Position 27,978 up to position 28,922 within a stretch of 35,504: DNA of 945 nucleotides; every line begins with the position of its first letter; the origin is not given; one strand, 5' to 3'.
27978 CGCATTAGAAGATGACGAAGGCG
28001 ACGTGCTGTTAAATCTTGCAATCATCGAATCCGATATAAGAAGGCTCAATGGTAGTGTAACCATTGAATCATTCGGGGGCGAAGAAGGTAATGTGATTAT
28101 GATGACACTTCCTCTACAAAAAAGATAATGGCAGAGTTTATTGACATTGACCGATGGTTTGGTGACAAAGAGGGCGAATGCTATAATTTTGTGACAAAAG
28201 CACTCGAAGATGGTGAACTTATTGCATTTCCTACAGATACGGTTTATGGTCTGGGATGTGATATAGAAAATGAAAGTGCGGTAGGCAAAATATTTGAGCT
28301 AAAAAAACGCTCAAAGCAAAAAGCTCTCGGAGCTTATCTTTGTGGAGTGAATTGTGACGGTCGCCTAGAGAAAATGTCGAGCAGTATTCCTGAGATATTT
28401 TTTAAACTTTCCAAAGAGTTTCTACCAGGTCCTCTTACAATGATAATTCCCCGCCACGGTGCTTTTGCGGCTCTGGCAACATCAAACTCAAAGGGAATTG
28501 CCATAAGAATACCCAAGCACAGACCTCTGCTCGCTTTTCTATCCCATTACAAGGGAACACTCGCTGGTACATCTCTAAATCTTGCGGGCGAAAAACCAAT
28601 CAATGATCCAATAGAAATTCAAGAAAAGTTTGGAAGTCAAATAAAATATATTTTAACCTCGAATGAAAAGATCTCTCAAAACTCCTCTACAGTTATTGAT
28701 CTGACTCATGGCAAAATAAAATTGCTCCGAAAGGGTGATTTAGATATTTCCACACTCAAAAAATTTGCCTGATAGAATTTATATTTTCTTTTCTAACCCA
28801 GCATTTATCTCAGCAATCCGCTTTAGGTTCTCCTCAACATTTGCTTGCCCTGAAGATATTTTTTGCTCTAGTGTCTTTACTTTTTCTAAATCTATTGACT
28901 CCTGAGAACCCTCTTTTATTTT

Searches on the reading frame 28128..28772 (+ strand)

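Call 25: search_protein_families(library=pfam, proteins=[window:28128-28772:+], max_evalue=0.001)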
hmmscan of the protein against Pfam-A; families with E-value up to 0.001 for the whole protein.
window:28128-28772:+ (214 aa): 1 family
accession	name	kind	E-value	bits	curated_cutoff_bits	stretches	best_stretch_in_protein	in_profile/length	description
PF01300.24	Sua5_yciO_yrdC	-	1.6e-46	158.4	25.1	1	25-203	2-178/178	Telomere recombination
